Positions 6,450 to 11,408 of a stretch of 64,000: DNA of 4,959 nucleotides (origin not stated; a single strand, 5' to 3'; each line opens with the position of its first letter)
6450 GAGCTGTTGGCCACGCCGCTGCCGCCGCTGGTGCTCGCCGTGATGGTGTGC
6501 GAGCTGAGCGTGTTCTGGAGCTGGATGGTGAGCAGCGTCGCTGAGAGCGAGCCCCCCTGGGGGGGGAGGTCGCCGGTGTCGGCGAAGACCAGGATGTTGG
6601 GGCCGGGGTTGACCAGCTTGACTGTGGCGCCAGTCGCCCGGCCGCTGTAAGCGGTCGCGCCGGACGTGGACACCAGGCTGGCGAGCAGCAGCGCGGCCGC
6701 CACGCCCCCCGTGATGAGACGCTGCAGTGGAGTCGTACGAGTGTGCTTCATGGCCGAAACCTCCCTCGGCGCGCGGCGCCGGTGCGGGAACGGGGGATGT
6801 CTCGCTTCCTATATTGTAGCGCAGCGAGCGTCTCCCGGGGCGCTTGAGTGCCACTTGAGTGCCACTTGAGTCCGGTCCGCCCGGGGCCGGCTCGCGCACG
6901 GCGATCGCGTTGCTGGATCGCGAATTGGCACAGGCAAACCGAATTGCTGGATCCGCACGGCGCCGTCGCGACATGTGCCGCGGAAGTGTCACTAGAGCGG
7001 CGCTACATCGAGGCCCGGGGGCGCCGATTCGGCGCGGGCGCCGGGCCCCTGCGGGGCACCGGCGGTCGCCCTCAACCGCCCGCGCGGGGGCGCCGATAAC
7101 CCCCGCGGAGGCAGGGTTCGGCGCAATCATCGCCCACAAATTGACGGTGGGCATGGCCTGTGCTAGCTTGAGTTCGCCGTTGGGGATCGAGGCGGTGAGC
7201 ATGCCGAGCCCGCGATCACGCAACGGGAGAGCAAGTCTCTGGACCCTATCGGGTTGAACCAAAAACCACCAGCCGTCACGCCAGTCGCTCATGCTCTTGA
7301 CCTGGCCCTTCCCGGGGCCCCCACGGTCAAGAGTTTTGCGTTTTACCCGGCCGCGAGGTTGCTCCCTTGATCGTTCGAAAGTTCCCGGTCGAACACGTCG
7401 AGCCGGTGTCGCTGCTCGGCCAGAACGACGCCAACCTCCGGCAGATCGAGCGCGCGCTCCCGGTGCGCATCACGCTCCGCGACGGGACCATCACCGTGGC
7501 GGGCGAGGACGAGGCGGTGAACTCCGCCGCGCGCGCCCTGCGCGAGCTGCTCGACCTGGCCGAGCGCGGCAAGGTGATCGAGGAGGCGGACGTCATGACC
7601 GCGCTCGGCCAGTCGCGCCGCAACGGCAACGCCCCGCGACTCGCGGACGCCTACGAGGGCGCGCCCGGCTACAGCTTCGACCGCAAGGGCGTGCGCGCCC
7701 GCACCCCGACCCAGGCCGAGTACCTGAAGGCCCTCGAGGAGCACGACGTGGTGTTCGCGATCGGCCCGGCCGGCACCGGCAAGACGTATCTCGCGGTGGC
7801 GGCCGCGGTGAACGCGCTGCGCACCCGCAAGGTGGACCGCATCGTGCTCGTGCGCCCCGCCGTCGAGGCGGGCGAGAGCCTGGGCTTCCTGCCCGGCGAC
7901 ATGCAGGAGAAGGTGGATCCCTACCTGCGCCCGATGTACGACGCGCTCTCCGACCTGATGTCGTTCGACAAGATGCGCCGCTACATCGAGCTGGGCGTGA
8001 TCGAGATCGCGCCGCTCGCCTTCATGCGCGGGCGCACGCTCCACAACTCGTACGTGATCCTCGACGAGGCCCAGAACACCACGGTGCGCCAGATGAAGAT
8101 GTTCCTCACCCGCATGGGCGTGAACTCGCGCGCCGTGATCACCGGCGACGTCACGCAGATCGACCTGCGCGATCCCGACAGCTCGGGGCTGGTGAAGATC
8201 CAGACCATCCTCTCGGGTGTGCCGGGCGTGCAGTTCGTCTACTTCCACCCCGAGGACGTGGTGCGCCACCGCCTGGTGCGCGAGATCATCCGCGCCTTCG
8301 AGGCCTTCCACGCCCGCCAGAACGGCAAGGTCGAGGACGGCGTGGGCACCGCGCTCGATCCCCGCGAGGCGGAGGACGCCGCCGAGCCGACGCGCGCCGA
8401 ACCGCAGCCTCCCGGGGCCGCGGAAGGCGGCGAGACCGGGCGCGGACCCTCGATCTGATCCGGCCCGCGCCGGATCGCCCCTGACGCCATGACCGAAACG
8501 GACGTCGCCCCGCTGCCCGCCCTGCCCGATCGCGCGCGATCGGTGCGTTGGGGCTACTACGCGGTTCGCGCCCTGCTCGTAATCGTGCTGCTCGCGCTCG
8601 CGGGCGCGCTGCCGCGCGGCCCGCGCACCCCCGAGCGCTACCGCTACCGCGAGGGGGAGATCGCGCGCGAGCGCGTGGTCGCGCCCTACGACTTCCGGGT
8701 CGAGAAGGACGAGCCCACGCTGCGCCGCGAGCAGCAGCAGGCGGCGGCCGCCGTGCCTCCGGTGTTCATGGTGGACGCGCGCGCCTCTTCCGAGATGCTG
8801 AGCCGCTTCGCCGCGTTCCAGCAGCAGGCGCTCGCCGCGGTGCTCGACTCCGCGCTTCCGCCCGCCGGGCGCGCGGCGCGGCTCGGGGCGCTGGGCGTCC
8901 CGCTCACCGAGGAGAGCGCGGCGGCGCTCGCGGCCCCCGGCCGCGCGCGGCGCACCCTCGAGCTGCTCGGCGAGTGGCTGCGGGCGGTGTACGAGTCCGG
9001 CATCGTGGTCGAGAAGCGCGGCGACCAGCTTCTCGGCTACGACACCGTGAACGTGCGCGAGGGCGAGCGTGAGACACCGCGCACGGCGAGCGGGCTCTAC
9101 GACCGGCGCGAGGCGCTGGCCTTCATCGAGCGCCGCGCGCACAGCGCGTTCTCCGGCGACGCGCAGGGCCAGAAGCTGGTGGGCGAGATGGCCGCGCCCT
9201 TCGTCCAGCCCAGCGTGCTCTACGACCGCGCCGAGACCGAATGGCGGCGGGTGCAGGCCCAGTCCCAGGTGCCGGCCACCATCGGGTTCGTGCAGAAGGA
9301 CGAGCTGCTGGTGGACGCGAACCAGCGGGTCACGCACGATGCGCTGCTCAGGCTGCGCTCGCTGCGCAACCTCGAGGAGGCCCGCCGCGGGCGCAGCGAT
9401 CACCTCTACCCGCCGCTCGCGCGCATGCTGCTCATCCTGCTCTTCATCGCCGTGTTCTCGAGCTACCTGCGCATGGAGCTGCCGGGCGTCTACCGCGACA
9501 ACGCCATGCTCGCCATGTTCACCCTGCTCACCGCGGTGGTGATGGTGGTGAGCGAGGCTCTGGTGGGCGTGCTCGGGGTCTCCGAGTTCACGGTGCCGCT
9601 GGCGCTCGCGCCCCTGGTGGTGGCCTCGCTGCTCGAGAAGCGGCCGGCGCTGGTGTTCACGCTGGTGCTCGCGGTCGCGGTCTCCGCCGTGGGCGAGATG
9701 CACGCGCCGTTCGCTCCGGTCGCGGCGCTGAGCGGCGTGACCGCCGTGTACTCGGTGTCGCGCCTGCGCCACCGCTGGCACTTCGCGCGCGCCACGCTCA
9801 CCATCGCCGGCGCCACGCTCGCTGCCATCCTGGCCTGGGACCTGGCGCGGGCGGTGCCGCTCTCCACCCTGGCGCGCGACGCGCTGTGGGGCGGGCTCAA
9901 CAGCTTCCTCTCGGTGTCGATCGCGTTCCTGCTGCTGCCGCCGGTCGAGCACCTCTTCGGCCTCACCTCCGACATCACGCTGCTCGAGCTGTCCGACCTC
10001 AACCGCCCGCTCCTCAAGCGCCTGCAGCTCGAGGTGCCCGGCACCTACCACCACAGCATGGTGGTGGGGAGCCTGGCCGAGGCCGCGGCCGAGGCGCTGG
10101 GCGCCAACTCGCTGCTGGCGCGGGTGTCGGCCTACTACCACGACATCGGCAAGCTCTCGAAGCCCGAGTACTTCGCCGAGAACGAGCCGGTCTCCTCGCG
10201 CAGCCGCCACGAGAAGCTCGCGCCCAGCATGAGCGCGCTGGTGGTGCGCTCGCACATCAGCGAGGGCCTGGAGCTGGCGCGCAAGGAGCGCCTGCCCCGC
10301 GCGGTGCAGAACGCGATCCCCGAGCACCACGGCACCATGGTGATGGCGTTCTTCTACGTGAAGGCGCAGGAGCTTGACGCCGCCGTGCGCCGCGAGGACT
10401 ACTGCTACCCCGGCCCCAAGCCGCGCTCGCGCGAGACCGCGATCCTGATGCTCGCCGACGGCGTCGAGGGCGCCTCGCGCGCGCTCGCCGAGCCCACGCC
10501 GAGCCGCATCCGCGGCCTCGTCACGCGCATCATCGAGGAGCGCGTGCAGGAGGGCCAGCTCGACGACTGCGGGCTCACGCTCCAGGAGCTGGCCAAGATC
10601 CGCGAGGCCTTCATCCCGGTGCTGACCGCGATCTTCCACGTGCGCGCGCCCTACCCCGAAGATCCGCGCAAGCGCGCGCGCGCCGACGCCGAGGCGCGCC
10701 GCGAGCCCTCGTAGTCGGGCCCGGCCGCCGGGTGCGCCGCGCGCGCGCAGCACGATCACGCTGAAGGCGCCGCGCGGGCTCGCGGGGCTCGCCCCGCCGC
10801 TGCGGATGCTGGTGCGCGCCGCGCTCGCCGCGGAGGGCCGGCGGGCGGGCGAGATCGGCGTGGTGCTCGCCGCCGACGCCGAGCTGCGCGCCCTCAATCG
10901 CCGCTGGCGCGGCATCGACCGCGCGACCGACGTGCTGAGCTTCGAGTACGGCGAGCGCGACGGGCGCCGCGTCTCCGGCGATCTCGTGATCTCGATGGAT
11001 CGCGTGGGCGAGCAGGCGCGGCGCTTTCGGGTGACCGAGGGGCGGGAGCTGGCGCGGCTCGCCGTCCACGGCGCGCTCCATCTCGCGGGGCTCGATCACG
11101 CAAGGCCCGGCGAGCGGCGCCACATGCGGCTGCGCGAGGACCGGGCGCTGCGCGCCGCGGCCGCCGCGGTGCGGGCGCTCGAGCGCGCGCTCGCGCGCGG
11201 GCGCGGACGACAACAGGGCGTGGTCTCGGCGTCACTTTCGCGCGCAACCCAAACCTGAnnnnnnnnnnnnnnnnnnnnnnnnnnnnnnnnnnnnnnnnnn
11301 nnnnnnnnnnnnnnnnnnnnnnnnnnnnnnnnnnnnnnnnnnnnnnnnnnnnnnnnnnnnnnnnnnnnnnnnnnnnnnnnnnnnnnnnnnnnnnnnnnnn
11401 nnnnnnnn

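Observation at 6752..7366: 615-bp non-coding divergent region with tandem 11-mers, palindromes and a terminator-like hairpin just upstream of ybeZ: possible sRNA or leader attenuator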

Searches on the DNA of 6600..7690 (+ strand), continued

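Call 77: search_rna_families(sources=[L082, L086, L093, L096, L101, L104, L108, L113, L116, L125, L139, L143, L154, L118], threshold=evalue, max_evalue=5)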
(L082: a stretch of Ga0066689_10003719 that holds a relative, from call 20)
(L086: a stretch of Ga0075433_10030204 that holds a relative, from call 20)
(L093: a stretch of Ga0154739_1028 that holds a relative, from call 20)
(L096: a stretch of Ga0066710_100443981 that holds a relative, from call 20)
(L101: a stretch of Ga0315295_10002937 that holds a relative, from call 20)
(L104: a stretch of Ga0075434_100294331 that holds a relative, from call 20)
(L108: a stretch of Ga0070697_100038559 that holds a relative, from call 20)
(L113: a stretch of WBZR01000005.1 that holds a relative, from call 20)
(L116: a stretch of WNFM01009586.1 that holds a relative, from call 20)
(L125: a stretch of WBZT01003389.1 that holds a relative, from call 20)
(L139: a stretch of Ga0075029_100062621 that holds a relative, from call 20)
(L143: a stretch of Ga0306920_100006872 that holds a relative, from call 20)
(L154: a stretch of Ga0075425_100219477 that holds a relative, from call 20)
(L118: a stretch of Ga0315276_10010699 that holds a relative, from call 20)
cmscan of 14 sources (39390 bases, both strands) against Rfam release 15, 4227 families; matches with E-value up to 5: 6.
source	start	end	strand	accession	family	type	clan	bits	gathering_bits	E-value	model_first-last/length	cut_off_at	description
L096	41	118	+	RF00983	mir-662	Gene; miRNA;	-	25.5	88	1.6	1-82/82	no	mir-662 microRNA precursor family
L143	1566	1682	-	RF01385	isrA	Gene; sRNA;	-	24.5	51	0.21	1-129/129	no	isrA Hfq binding RNA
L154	495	611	-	RF01385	isrA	Gene; sRNA;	-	23.7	51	0.33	1-129/129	no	isrA Hfq binding RNA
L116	826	917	+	RF03536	Flavi_TBFV_xrRNA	Cis-reg;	-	22.7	46.5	1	1-89/89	no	Tick-borne Flavivirus exoribonuclease-resistant RNA element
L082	1682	1740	+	RF01781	ASdes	Gene; sRNA;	-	21.1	40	2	1-68/68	no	ASdes TB sRNA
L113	2280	2428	-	RF02855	Ysr251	Gene; antisense;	-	17.2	100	2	1-194/194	no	Yersinia sRNA 251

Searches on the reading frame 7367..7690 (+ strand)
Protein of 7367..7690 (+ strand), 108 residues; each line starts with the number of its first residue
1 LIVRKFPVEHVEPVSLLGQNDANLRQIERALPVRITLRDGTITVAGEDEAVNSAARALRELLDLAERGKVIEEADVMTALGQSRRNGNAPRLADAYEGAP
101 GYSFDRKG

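Call 20: find_related_loci(query=A3, collection=metagenome_contigs, flank=1500)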
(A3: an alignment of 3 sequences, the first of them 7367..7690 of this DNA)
Query A3 (108 aa) in metagenome_contigs; peptide patterns used: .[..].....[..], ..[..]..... (x = any residue, [..] = any of these).
217 stretches matched a pattern; 95 encode a relative of the query (tblastn E <= 1e-3); the best 80 are kept; 80 distinct loci.
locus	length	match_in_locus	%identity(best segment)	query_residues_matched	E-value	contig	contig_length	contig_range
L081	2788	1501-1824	90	1-108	2e-63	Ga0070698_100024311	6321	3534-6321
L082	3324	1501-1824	90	1-108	6e-62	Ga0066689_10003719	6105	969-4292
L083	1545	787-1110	88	1-108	2e-63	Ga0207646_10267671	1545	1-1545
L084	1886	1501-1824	87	1-108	9e-61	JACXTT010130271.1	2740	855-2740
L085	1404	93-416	88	1-108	4e-63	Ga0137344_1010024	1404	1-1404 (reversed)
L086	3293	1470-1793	87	1-108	5e-60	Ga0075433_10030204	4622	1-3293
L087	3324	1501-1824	87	1-108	5e-60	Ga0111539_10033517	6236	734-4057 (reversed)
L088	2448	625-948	87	1-108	4e-60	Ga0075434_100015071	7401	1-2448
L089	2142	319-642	84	1-108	3e-59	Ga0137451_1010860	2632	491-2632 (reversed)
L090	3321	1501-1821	87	1-108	1e-58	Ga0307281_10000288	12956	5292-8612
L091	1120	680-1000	86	1-108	1e-61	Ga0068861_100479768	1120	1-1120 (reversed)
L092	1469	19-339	85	1-108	8e-60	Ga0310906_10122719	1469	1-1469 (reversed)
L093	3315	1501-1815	80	1-107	9e-55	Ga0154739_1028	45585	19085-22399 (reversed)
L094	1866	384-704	77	1-107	2e-54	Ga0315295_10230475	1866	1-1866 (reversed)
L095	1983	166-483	79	3-107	9e-53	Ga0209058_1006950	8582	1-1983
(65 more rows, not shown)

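Call 64: search_protein_families(library=pfam, proteins=[window:7367-7690:+], max_evalue=10)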
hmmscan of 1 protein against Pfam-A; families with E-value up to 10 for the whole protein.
window:7367-7690:+ (108 aa): 4 families
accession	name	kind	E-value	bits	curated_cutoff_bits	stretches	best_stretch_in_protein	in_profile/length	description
PF00013.35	KH_1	-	0.0079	16.4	21.5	1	16-59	14-65/66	KH domain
PF23248.1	KH_PARP14_2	-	0.015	15.5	27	1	38-66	35-63/72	PARP14, second type I KH domain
PF16736.11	sCache_like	-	0.033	14.9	27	1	20-74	32-89/117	Single Cache-like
PF24278.2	HVO_0513_N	-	0.12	12.4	29.8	1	30-64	88-126/134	HVO_0513, N-terminal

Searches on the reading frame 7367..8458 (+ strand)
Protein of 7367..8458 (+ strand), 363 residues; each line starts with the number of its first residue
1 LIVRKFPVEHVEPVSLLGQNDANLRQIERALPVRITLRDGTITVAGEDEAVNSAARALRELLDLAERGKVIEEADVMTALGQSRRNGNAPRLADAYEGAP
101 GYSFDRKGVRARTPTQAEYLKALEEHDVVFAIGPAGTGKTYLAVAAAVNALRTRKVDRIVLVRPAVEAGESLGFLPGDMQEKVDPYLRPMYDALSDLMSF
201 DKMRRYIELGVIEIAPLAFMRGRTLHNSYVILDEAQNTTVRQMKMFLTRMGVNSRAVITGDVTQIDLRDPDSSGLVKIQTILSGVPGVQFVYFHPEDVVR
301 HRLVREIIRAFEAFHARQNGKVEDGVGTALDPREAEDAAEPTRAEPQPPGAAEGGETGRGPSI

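Call 10: find_related_loci(query=window:7367-8455:+, collection=genome_contigs, flank=4000)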
Query window:7367-8455:+ (363 aa) in genome_contigs; peptide patterns used: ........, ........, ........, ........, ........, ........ (x = any residue, [..] = any of these).
600 stretches matched a pattern (row limit reached: there are more); 594 encode a relative of the query (tblastn E <= 1e-3); the best 80 are kept; 80 distinct loci.
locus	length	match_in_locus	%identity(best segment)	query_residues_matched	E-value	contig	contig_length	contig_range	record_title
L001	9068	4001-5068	77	1-359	4e-178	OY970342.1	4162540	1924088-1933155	MAG: Candidatus Eisenbacteria bacterium isolate MFD02242.bin.c.1 genome assembly, chromosome: 1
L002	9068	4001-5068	72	3-358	3e-166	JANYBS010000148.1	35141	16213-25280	MAG: Candidatus Eisenbacteria bacterium isolate GL140_6_metabat_35 GL140_6_k141_329373, whole genome shotgun sequence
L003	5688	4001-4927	52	4-312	6e-98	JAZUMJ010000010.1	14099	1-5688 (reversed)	MAG: Ructibacterium sp. isolate T1900044894_TS20190360.MAGScoT_cleanbin_000033 SGB_3279_k141_1667990, whole genome shotg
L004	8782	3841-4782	50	5-318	1e-97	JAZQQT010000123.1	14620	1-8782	MAG: Eubacteriales bacterium isolate T1900045235_TH20190005.MAGScoT_cleanbin_000026 SGB_5436_k141_1746846, whole genome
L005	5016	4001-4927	52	4-312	3e-97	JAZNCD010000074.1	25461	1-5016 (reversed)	MAG: Clostridia bacterium isolate T1900044737_TS20190203.MAGScoT_cleanbin_000007 SGB_2029_k141_1899596, whole genome sho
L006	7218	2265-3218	52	7-319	2e-96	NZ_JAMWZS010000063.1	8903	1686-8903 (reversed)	MAG: Nitrosomonas sp. isolate GRE_AOB_3 opera_contig_255, whole genome shotgun sequence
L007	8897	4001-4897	52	16-315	2e-96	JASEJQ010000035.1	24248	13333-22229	MAG: Thermoanaerobacteraceae bacterium isolate Yes75-04 NODE_35_length_24248_cov_5.661390, whole genome shotgun sequence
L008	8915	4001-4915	53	7-313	4e-96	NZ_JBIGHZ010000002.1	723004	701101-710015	Roseateles rivi strain BYS180W NODE_2_length_723004_cov_69.974228, whole genome shotgun sequence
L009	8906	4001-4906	51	12-312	1e-95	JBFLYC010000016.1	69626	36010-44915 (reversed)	MAG: Bacillota bacterium isolate MAG074 MAG074_16, whole genome shotgun sequence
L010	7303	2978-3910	54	7-324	5e-95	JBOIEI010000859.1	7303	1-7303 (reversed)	MAG: Burkholderiales bacterium isolate SC-S_metawrap_bin.91 k127_6301951, whole genome shotgun sequence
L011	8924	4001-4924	48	4-311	5e-95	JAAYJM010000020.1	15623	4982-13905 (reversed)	MAG: Ignavibacteria bacterium isolate AS10tlH2TH_288 32699_AS10, whole genome shotgun sequence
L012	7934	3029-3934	51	12-314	8e-95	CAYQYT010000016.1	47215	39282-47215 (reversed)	MAG TPA_asm: uncultured Eubacteriales bacterium isolate binchicken_co370_265 genome assembly, contig: NODE_955_length_47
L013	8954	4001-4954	48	1-312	2e-94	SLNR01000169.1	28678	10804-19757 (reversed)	MAG: Candidatus Sumerlaeota bacterium isolate CSSed165cm_413 CSSed16-5cm-2793, whole genome shotgun sequence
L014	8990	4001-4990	51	7-316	7e-94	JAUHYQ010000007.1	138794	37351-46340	MAG: Gammaproteobacteria bacterium isolate 3_bin.74 NODE_231_length_138794_cov_2.872327, whole genome shotgun sequence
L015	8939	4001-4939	49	12-319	4e-94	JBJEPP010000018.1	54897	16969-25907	MAG: Acutalibacteraceae bacterium isolate LOHA07_bin.003 NODE_128_length_54897_cov_6.725831, whole genome shotgun sequen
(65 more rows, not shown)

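Call 16: search_protein_families(library=pfam, proteins=[window:7367-8458:+])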
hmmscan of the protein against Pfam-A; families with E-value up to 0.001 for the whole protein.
window:7367-8458:+ (363 aa): 6 families
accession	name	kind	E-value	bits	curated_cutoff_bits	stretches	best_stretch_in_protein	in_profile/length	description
PF02562.22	PhoH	-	6.3e-93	310.4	27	1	109-312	2-205/205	PhoH-like protein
PF13245.12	AAA_19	-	9e-08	32.8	25.1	1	120-265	5-129/134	AAA domain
PF13604.12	AAA_30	-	2.4e-07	31.1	27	1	114-265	4-128/191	AAA domain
PF00270.35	DEAD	-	2.6e-06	27.7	26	1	113-164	1-53/167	DEAD/DEAH box helicase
PF01695.23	IstB_IS21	-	6.8e-05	22.9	24.1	1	107-153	73-119/238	IstB-like ATP binding protein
PF20720.3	nSTAND3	-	0.00087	19.5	27.2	0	113-153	4-44/155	Novel STAND NTPase 3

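Call 65: search_protein_families(library=ncbifam, proteins=[window:7367-8458:+], max_evalue=0.01)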
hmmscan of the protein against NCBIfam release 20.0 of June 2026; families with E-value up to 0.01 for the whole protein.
window:7367-8458:+ (363 aa): 4 families
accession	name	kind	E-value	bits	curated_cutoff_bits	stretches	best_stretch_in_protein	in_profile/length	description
NF007827.1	PRK10536.1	equivalog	2.2e-62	210.8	380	1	104-311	44-253/253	phosphate starvation-inducible protein PhoH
NF053827.1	RNA5-3helPhoH2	equivalog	2.5e-32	112.5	680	1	108-277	217-391/427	RNA 5'-3' helicase PhoH2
NF038214.1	IS21_help_AAA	equivalog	4.8e-05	23.2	200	1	118-154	82-118/232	IS21-like element helper ATPase IstB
NF006616.1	PRK09183.1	subfamily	0.003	16.9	300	1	107-153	81-127/253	IS21-like element helper ATPase IstB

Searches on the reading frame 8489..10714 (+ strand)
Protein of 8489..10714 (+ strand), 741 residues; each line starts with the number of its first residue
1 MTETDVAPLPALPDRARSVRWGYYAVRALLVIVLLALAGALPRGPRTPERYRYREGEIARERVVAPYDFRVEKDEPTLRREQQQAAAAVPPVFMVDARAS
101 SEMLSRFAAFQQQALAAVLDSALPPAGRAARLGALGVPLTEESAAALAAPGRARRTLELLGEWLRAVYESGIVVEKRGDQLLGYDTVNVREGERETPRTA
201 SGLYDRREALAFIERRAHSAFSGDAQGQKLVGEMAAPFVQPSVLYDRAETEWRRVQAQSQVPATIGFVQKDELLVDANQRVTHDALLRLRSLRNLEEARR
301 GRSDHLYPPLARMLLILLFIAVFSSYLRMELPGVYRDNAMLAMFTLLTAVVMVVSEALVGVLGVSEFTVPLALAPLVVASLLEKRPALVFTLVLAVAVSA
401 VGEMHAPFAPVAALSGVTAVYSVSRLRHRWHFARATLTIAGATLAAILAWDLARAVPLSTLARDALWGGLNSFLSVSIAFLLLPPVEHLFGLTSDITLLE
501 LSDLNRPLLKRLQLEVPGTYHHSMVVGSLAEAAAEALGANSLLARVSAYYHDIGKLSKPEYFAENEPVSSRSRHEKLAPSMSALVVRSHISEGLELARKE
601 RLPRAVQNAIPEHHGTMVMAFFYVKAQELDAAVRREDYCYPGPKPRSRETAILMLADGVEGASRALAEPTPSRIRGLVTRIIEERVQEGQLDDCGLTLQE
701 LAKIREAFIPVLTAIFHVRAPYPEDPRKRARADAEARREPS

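Call 16: search_protein_families(library=pfam, proteins=[window:8489-10714:+])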
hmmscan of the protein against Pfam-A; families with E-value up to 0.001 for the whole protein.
window:8489-10714:+ (741 aa): 3 families
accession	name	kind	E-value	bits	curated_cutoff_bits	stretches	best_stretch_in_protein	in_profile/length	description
PF07697.16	7TMR-HDED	-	1.8e-27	97.2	27.6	1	55-293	2-221/224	7TM-HD extracellular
PF07698.17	7TM-7TMR_HD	-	3.1e-24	86.4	29.4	1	310-494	5-190/190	7TM receptor with intracellular HD hydrolase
PF01966.28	HD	-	1.4e-15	58.1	22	1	519-660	1-114/116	HD domain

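Call 65: search_protein_families(library=ncbifam, proteins=[window:8489-10714:+], max_evalue=0.01)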
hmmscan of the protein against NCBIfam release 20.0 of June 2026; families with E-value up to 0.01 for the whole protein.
window:8489-10714:+ (741 aa): 4 families
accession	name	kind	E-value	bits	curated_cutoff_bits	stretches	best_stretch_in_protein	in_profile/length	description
TIGR00277.1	HDIG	domain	1.5e-22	79.3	27.6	1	517-615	3-83/84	HDIG domain-containing metalloprotein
NF000997.0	PRK00106.1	equivalog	1.3e-05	24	937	1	520-617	352-425/535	ribonuclease Y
TIGR01596.1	cas3_HD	equivalog_domain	2.6e-05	24.3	43.45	1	521-639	3-120/178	CRISPR-associated endonuclease Cas3''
TIGR03319.1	RNase_Y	equivalog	3.4e-05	22.6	454.35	0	520-556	331-367/514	ribonuclease Y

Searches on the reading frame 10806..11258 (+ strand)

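Call 33: search_protein_families(library=pfam, proteins=[window:10806-11258:+])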
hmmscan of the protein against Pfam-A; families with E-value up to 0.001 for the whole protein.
window:10806-11258:+ (150 aa): 1 family
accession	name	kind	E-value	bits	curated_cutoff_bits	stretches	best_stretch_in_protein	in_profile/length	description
PF02130.23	YbeY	-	1.4e-27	96.5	25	1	12-116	25-127/129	Endoribonuclease YbeY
